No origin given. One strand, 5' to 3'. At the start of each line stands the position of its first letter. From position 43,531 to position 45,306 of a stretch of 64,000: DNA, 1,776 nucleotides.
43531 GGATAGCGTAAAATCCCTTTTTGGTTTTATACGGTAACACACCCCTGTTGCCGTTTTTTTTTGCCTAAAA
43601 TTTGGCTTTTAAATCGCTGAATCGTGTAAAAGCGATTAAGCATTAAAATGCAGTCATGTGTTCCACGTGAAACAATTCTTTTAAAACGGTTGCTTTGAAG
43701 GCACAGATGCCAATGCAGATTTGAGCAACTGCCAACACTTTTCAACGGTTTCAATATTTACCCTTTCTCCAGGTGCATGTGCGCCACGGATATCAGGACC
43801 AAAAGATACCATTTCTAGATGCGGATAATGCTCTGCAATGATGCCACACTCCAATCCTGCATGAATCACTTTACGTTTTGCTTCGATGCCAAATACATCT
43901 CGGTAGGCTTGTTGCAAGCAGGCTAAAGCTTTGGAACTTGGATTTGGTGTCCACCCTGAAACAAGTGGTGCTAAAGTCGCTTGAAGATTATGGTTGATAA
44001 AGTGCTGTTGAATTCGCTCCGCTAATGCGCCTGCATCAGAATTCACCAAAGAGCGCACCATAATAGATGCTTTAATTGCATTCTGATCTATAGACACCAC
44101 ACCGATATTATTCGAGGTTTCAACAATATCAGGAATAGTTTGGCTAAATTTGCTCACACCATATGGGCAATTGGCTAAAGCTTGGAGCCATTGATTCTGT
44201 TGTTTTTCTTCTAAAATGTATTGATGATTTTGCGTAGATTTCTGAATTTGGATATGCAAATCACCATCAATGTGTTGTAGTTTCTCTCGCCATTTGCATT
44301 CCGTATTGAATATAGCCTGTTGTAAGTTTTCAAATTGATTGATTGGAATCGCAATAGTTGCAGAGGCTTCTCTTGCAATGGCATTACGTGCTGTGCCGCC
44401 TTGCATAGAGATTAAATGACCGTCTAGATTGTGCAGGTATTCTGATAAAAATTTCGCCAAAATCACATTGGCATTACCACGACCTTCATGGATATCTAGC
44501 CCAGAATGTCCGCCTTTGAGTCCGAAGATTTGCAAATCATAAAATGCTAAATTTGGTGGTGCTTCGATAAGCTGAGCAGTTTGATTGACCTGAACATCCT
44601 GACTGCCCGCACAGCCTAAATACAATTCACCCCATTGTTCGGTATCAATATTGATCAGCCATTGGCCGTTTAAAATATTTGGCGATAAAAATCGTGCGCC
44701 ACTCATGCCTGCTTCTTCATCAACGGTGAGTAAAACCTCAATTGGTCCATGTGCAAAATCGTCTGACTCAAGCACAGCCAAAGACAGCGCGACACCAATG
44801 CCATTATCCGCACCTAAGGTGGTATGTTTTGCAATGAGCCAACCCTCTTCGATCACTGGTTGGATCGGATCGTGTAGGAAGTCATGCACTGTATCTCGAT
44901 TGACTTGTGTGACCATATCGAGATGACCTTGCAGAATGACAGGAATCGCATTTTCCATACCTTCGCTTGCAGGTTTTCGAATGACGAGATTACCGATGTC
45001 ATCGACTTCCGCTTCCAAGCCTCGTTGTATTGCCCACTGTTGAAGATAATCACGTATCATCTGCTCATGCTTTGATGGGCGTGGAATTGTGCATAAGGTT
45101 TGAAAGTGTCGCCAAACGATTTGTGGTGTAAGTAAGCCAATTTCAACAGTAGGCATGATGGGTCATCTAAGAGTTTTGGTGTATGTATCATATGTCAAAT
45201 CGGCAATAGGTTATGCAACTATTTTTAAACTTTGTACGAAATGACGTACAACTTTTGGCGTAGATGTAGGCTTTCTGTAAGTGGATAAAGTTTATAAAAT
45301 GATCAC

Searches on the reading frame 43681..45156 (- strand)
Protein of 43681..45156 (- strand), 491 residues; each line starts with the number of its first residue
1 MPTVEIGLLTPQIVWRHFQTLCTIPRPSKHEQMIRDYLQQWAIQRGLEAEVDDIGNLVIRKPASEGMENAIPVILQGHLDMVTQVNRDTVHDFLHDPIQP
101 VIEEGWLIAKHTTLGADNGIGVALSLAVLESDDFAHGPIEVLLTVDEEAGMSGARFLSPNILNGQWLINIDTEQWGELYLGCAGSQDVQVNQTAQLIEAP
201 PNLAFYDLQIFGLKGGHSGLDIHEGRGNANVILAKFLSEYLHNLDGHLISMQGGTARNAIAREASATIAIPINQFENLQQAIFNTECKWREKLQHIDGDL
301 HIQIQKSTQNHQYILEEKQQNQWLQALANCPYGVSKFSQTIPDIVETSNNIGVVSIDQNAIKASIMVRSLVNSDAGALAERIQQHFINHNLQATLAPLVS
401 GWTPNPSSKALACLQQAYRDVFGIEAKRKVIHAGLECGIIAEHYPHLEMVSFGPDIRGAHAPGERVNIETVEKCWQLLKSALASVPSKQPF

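Call 9: search_protein_families(library=ncbifam, proteins=[window:43681-45156:-])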
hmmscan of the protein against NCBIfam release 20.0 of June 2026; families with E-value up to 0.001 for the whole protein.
window:43681-45156:- (491 aa): 26 families (the best 25 are shown)
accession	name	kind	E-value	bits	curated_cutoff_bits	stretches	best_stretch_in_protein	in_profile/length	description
TIGR01893.1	aa-his-dipept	subfamily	4e-157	523.7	343.75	1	10-485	2-477/478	beta-Ala-His dipeptidase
NF011600.0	PRK15026.1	equivalog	1.7e-125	419.5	991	1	5-488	3-485/485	cytosol nonspecific dipeptidase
TIGR01883.1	PepT-like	hypoth_equivalog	2.5e-14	53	274.25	1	15-178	3-165/361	peptidase T-like protein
NF006365.0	PRK08588.1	subfamily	1.8e-10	40.7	289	1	20-158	15-150/383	succinyl-diaminopimelate desuccinylase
NF005710.0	PRK07522.1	subfamily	5.3e-10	39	412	1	32-158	33-152/391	acetylornithine deacetylase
TIGR01892.1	AcOrn-deacetyl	equivalog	5.3e-10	38.9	297.7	1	34-158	24-142/365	acetylornithine deacetylase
NF006399.0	PRK08651.1-2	equivalog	1.2e-09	37.7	381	1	251-483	186-402/405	succinyl-diaminopimelate desuccinylase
NF003367.0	PRK04443.1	equivalog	7.7e-09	35.3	363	0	19-82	14-72/349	[LysW]-lysine hydrolase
NF006596.0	PRK09133.1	subfamily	1.4e-08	33.7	349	1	51-220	86-243/474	hypothetical protein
NF005306.0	PRK06837.1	subfamily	3.3e-08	32.8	376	0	400-474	337-410/427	ArgE/DapE family deacylase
NF009557.0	PRK13009.1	equivalog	7e-08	32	284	0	28-150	23-137/377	succinyl-diaminopimelate desuccinylase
TIGR01902.1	dapE-lys-deAc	subfamily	8.6e-08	31.8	163.1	1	18-192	3-160/340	N-acetyl-ornithine/N-acetyl-lysine deacetylase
NF003976.0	PRK05469.1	subfamily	1.3e-07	30.9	255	1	111-187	135-214/409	tripeptide aminopeptidase PepT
NF009920.0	PRK13381.1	subfamily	2.7e-06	26.5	293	1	111-180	138-210/412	peptidase T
TIGR01900.1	dapE-gram_pos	equivalog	1.1e-05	24.6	304.2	1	17-190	8-170/351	succinyl-diaminopimelate desuccinylase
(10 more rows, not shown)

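Call 12: find_encoding_contigs(protein=window:43681-45156:-, flank=3000, max_places=6)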
Protein window:43681-45156:- (491 aa): no gene with exactly this product is on record in the collection.

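Call 14: find_related_loci(query=window:43681-45156:-, collection=genome_contigs, flank=4000)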
Query window:43681-45156:- (491 aa) in genome_contigs; peptide patterns used: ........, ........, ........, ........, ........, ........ (x = any residue, [..] = any of these).
20 stretches matched a pattern; 6 encode a relative of the query (tblastn E <= 1e-3); 6 distinct loci.
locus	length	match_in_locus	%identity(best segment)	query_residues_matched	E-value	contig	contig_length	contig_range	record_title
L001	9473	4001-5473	97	1-491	0e+0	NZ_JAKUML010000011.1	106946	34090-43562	Acinetobacter sedimenti strain A3.8 NODE_11_length_106946_cov_309.413076, whole genome shotgun sequence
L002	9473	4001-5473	96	1-491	0e+0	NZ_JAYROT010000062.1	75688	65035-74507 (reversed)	MAG: Acinetobacter sp. isolate XM1_ASGE1bin.22 k141_261046, whole genome shotgun sequence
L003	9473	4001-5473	92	1-491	0e+0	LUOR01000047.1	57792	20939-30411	MAG: Moraxellaceae bacterium REDSEA-S32_B1 scaffold47, whole genome shotgun sequence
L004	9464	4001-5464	83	1-488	0e+0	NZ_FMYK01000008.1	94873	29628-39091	Acinetobacter marinus strain ANC 3699, whole genome shotgun sequence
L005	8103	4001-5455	64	1-485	0e+0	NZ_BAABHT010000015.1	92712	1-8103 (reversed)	Acinetobacter puyangensis strain JCM 18011 sequence15, whole genome shotgun sequence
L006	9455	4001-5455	63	1-485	0e+0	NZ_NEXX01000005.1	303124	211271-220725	Acinetobacter populi strain PBJ7 Contig5, whole genome shotgun sequence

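Call 26: search_protein_families(library=pfam, proteins=[L006:1296-2099:+, L006:2547-3827:+, L005:493-1377:-, L005:1775-2710:-, L005:2938-3801:+], max_evalue=0.00001)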
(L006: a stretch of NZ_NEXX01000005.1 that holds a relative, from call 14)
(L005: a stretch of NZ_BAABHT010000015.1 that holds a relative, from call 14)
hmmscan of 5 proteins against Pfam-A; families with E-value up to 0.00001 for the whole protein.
L006:1296-2099:+ (267 aa): 2 families
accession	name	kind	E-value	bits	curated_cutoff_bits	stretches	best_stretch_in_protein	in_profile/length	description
PF01370.27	Epimerase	-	9e-12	45.4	20.9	1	5-165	1-177/240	NAD dependent epimerase/dehydratase family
PF13460.12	NAD_binding_10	-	1.5e-09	38.4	27.2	1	11-187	4-173/184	NAD(P)H-binding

L006:2547-3827:+ (426 aa): 1 family
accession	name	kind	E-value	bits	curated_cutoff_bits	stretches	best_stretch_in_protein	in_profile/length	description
PF07690.21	MFS_1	-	3.3e-39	135.2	33.4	2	13-318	2-323/347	Major Facilitator Superfamily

L005:493-1377:- (294 aa): 1 family
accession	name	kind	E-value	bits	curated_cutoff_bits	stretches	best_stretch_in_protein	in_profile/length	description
PF01048.26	PNP_UDP_1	-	1.2e-44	152.9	25.1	1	43-285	1-231/233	Phosphorylase superfamily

L005:1775-2710:- (311 aa): 1 family
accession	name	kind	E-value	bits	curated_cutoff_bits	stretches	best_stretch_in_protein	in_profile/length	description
PF01048.26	PNP_UDP_1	-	6.5e-46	157.1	25.1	1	38-308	1-233/233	Phosphorylase superfamily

L005:2938-3801:+ (287 aa): 1 family
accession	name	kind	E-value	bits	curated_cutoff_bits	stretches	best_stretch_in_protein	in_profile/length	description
PF03502.19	Channel_Tsx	-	8.7e-63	212.8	27.2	1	37-287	12-244/244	Nucleoside-specific channel-forming protein, Tsx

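Call 30: find_homologous_proteins(query=window:43681-45156:-, max_evalue=1e-100)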
Query window:43681-45156:- (491 aa): 6506 proteins with E <= 1e-100 among 8000 candidates; the best 120 are listed.
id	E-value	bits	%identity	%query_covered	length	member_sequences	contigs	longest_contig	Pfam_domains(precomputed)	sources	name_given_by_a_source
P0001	0.0e+0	1096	97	100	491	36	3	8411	PF01546.34,PF07687.20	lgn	-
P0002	0.0e+0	1044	92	100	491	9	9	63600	PF01546.34,PF07687.20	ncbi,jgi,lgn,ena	jgi:dipeptidase D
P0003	5.9e-276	934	83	99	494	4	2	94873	PF01546.34,PF07687.20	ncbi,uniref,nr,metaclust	ncbi:dipeptidase D [Acinetobacter marinus]|uniref:Cytosol non-specific dipeptidase n=1 Tax=Acinetoba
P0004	2.8e-210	717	64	99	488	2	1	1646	PF01546.34,PF07687.20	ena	-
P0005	7.4e-210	716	65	99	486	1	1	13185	PF01546.34,PF07687.20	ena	-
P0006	1.3e-209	715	64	99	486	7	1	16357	PF01546.34,PF07687.20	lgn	-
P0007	1.3e-209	715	64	99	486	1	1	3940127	PF01546.34,PF07687.20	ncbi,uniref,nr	ncbi:aminoacyl-histidine dipeptidase (peptidase D) [Acinetobacter proteolyticus]|uniref:Cytosol non-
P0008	4.3e-209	713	65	99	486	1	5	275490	PF01546.34,PF07687.20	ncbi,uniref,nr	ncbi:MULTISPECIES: aminoacyl-histidine dipeptidase [Acinetobacter]|uniref:aminoacyl-histidine dipept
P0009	4.3e-209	713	64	99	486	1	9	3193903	PF01546.34,PF07687.20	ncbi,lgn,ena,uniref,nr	ncbi:aminoacyl-histidine dipeptidase [Acinetobacter junii]|uniref:aminoacyl-histidine dipeptidase n=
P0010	5.5e-209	713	64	99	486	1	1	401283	PF01546.34,PF07687.20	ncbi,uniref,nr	ncbi:aminoacyl-histidine dipeptidase [Acinetobacter proteolyticus]|uniref:Cytosol non-specific dipep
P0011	1.1e-208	712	65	99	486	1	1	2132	PF01546.34,PF07687.20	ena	-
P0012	1.4e-208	712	65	99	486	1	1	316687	PF01546.34,PF07687.20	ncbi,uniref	ncbi:aminoacyl-histidine dipeptidase [Acinetobacter junii]|uniref:aminoacyl-histidine dipeptidase n=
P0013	1.7e-208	711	64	99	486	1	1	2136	PF01546.34,PF07687.20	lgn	-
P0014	2.4e-208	711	64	99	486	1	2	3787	PF01546.34,PF07687.20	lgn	-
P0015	3.2e-208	710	64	99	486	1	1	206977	PF01546.34,PF07687.20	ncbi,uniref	ncbi:aminoacyl-histidine dipeptidase [Acinetobacter junii]|uniref:aminoacyl-histidine dipeptidase n=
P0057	6.8e-207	706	64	99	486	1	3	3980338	PF01546.34,PF07687.20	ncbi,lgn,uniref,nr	ncbi:aminoacyl-histidine dipeptidase [Acinetobacter calcoaceticus]|uniref:aminoacyl-histidine dipept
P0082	2.4e-206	704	64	99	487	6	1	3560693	PF01546.34,PF07687.20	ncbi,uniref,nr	ncbi:beta-Ala-His dipeptidase [Acinetobacter sp. Z1]|uniref:beta-Ala-His dipeptidase n=1 Tax=Acineto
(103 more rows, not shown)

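Call 31: find_encoding_contigs(protein=P0057, flank=10000, max_places=2)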
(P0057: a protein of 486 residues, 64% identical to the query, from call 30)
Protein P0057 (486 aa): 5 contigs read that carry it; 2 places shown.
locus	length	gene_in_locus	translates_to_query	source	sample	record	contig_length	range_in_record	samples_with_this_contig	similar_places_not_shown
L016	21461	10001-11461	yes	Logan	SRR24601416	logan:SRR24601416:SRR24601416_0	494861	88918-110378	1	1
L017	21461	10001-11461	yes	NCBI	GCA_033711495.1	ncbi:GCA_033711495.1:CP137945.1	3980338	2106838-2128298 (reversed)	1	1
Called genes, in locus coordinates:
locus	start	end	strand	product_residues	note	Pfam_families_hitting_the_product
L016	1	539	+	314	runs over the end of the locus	PF01513:NAD_kinase, PF20143:NAD_kinase_C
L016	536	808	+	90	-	PF07023:DUF1315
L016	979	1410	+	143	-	-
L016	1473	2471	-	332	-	PF02885:Glycos_trans_3N, PF00591:Glycos_transf_3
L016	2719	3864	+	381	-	PF02771:Acyl-CoA_dh_N, PF02770:Acyl-CoA_dh_M, PF00441:Acyl-CoA_dh_1, PF22924:ACOX_C_alpha1 (weak), PF08028:Acyl-CoA_dh_2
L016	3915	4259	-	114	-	-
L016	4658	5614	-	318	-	PF00756:Esterase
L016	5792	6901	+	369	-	PF01817:CM_2, PF00800:PDT, PF01842:ACT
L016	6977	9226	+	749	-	PF01210:NAD_Gly3P_dh_N (faint), PF02153:PDH_N, PF03446:NAD_binding_2, PF03807:F420_oxidored, PF20463:PDH_C, PF00275:EPSP_synthase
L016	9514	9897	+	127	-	-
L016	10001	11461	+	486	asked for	PF01546:Peptidase_M20, PF07687:M20_dimer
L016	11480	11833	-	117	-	PF01885:PTS_2-RNA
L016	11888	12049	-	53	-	PF01885:PTS_2-RNA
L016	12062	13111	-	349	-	PF01137:RTC, PF05189:RTC_insert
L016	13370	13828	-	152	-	PF20935:DUF6847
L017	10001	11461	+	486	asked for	PF01546:Peptidase_M20, PF07687:M20_dimer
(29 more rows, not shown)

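Call 32: find_encoding_contigs(protein=P0009, flank=10000, max_places=2)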
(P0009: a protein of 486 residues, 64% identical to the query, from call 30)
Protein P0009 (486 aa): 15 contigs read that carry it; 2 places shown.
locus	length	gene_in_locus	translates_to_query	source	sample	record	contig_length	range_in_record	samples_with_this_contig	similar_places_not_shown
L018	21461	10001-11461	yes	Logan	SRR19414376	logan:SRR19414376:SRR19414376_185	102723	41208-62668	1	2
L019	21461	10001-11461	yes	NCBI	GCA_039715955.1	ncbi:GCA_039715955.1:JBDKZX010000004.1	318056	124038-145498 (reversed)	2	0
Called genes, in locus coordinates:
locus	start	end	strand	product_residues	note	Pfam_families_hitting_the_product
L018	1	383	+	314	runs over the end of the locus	PF01513:NAD_kinase, PF20143:NAD_kinase_C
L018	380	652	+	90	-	PF07023:DUF1315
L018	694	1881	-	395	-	PF02885:Glycos_trans_3N, PF00591:Glycos_transf_3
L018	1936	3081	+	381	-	PF02771:Acyl-CoA_dh_N, PF02770:Acyl-CoA_dh_M, PF00441:Acyl-CoA_dh_1, PF22924:ACOX_C_alpha1 (weak), PF08028:Acyl-CoA_dh_2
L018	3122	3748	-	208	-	-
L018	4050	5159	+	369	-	PF01817:CM_2, PF00800:PDT, PF01842:ACT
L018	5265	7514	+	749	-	PF01210:NAD_Gly3P_dh_N (faint), PF02153:PDH_N, PF03446:NAD_binding_2, PF03807:F420_oxidored, PF20463:PDH_C, PF00275:EPSP_synthase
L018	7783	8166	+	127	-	-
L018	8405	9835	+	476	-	PF03781:FGE-sulfatase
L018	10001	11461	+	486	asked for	PF01546:Peptidase_M20, PF07687:M20_dimer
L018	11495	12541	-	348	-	PF01137:RTC, PF05189:RTC_insert (weak)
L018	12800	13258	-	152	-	PF20935:DUF6847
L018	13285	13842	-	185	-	-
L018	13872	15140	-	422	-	PF01139:RtcB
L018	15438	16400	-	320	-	PF23023:Anti-Pycsar_Apyc1, PF00753:Lactamase_B, PF12706:Lactamase_B_2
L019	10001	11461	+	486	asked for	PF01546:Peptidase_M20, PF07687:M20_dimer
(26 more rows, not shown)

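Call 33: find_encoding_contigs(protein=P0082, flank=10000, max_places=2)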
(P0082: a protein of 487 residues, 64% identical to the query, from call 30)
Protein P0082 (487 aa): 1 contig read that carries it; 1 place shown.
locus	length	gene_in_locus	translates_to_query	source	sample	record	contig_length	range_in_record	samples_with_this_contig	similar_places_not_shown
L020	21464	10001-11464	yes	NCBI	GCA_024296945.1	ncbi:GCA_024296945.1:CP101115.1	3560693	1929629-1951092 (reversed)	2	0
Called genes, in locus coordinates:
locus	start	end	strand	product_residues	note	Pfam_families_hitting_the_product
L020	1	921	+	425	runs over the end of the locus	-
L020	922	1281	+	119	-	-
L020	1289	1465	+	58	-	-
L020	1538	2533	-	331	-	PF02885:Glycos_trans_3N, PF00591:Glycos_transf_3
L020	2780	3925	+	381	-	PF02771:Acyl-CoA_dh_N, PF02770:Acyl-CoA_dh_M, PF00441:Acyl-CoA_dh_1, PF22924:ACOX_C_alpha1 (weak), PF08028:Acyl-CoA_dh_2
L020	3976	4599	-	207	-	-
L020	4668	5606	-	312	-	PF00756:Esterase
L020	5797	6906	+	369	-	PF01817:CM_2, PF00800:PDT, PF01842:ACT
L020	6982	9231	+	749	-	PF01210:NAD_Gly3P_dh_N (weak), PF02153:PDH_N, PF03446:NAD_binding_2, PF03807:F420_oxidored, PF07991:KARI_N (faint), PF20463:PDH_C, PF00275:EPSP_synthase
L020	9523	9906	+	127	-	-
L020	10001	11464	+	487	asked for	PF01546:Peptidase_M20, PF07687:M20_dimer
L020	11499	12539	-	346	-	PF01137:RTC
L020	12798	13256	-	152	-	PF20935:DUF6847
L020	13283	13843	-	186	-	-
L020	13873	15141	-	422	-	PF01139:RtcB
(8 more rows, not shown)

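Call 65: find_homologous_proteins(query=L006:1296-2099:+, max_evalue=1e-20)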
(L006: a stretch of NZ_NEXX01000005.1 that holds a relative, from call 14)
Query L006:1296-2099:+ (267 aa): 55 proteins with E <= 1e-20 among 238 candidates.
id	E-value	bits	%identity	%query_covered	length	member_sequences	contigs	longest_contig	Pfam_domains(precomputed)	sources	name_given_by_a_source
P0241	2.7e-175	599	98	99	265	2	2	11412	PF13460.13,PF01370.28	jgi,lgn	jgi:nucleoside-diphosphate-sugar epimerase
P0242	4.8e-155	533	87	99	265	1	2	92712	PF13460.13,PF01370.28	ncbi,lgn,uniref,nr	ncbi:NAD(P)H-binding protein [Acinetobacter puyangensis]|uniref:Nucleoside-diphosphate-sugar epimera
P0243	5.5e-140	483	78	99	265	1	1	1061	PF13460.13,PF01370.28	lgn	-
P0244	1.3e-139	482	81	99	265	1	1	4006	PF13460.13,PF01370.28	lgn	-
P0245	8.6e-139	479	81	97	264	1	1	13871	PF13460.13,PF01370.28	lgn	-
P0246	1.1e-135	469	79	97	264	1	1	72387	PF13460.13,PF01370.28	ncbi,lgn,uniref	ncbi:NAD-dependent epimerase/dehydratase family protein [Acinetobacter puyangensis]|uniref:NAD-depen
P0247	4.3e-109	382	65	96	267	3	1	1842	PF04321.24,PF02254.25,PF02558.23,PF13460.13,PF03807.24,PF01370.28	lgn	-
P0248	5.2e-108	378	63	97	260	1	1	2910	PF16363.12,PF13460.13,PF03807.24,PF01370.28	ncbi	-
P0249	1.3e-102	361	62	99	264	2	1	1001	PF13460.13,PF01370.28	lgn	-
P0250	9.8e-102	358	62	99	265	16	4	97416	PF04321.24,PF16363.12,PF02558.23,PF13460.13,PF03721.21,PF01370.28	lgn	-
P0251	2.5e-101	357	62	99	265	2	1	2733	PF16363.12,PF13460.13,PF01370.28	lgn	-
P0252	1.6e-100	354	60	98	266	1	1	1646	PF13460.13,PF01370.28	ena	-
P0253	3.0e-100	353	62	98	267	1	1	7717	PF04321.24,PF13460.13,PF01370.28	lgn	-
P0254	8.4e-97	342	60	98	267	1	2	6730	PF04321.24,PF16363.12,PF13460.13,PF03807.24,PF01370.28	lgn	-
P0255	8.6e-97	342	58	98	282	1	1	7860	PF13460.13,PF03807.24,PF01370.28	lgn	-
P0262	3.5e-93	330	58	96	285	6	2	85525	PF16363.12,PF13460.13,PF01370.28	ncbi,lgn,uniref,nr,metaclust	ncbi:Nucleoside-diphosphate-sugar epimerase [Acinetobacter marinus]|uniref:Nucleoside-diphosphate-su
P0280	1.0e-64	237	46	97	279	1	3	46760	PF13460.13,PF01370.28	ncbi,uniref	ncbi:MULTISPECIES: NAD-dependent epimerase/dehydratase family protein [unclassified Acinetobacter]|u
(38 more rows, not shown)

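Call 66: find_encoding_contigs(protein=P0262, flank=4000, max_places=2)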
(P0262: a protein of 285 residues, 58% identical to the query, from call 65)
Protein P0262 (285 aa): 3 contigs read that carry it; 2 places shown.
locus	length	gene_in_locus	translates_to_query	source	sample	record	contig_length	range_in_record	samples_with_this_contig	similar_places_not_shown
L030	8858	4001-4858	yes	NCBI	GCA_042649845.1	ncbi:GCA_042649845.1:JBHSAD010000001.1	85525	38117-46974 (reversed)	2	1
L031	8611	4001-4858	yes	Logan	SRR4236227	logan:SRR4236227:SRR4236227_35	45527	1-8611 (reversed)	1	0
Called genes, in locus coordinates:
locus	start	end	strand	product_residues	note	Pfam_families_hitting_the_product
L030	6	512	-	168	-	PF13302:Acetyltransf_3, PF13420:Acetyltransf_4, PF00583:Acetyltransf_1, PF13673:Acetyltransf_10, PF13508:Acetyltransf_7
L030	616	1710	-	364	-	PF10005:Zn_ribbon_DZR_6, PF15887:Peptidase_Mx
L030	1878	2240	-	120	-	PF11776:RcnB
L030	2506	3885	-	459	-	PF00696:AA_kinase, PF00583:Acetyltransf_1, PF13508:Acetyltransf_7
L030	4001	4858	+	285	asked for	PF01370:Epimerase, PF13460:NAD_binding_10, PF16363:GDP_Man_Dehyd (faint)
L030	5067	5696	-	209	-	PF09335:VTT_dom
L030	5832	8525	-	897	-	PF00311:PEPcase, PF14010:PEPcase_2 (weak)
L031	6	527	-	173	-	PF13302:Acetyltransf_3, PF13420:Acetyltransf_4, PF00583:Acetyltransf_1, PF13673:Acetyltransf_10, PF13508:Acetyltransf_7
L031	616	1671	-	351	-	PF10005:Zn_ribbon_DZR_6, PF15887:Peptidase_Mx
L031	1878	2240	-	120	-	PF11776:RcnB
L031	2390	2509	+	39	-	-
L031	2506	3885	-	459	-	PF00696:AA_kinase, PF00583:Acetyltransf_1, PF13508:Acetyltransf_7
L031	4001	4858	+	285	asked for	PF01370:Epimerase, PF13460:NAD_binding_10, PF16363:GDP_Man_Dehyd (faint)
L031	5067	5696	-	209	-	PF09335:VTT_dom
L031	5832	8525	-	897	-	PF00311:PEPcase, PF14010:PEPcase_2 (weak)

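Call 67: find_encoding_contigs(protein=P0250, flank=4000, max_places=2)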
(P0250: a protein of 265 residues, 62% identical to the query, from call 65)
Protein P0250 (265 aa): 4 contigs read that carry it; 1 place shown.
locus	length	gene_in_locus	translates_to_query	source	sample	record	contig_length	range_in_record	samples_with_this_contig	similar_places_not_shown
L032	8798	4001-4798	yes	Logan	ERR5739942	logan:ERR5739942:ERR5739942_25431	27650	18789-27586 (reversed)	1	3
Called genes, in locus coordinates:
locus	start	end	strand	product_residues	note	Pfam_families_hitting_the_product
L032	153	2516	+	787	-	PF08497:Radical_SAM_N, PF04055:Radical_SAM, PF11842:DUF3362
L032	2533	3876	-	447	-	PF00696:AA_kinase, PF00583:Acetyltransf_1, PF13508:Acetyltransf_7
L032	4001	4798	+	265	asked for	PF01370:Epimerase, PF02558:ApbA (faint), PF03721:UDPG_MGDP_dh_N (weak), PF04321:RmlD_sub_bind (faint), PF13460:NAD_binding_10, PF16363:GDP_Man_Dehyd (faint)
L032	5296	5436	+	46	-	-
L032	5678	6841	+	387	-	PF02771:Acyl-CoA_dh_N, PF02770:Acyl-CoA_dh_M, PF00441:Acyl-CoA_dh_1, PF08028:Acyl-CoA_dh_2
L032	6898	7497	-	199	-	PF00440:TetR_N, PF17932:TetR_C_24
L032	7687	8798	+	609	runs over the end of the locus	PF07287:AtuA, PF23544:AtuA_ferredoxin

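Call 68: find_encoding_contigs(protein=P0280, flank=4000, max_places=2)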
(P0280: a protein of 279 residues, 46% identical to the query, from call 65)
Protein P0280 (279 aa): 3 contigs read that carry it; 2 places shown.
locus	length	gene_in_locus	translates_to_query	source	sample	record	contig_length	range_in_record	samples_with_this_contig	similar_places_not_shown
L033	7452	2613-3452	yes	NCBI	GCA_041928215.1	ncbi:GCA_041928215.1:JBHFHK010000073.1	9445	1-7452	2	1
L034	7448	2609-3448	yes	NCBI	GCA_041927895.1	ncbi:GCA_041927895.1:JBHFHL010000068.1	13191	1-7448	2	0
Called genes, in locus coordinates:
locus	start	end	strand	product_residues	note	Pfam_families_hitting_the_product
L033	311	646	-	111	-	-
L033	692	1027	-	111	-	PF01521:Fe-S_biosyn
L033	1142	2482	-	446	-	PF00696:AA_kinase, PF00583:Acetyltransf_1, PF13508:Acetyltransf_7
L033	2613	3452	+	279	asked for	PF01370:Epimerase, PF13460:NAD_binding_10 (weak)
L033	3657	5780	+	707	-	PF02705:K_trans, PF22776:K_trans_C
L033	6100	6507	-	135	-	PF09864:MliC (weak)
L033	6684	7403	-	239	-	PF01259:SAICAR_synt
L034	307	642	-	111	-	-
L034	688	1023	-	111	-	PF01521:Fe-S_biosyn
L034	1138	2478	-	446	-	PF00696:AA_kinase, PF00583:Acetyltransf_1, PF13508:Acetyltransf_7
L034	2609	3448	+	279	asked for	PF01370:Epimerase, PF13460:NAD_binding_10 (weak)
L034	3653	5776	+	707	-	PF02705:K_trans, PF22776:K_trans_C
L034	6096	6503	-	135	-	PF09864:MliC (weak)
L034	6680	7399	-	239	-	PF01259:SAICAR_synt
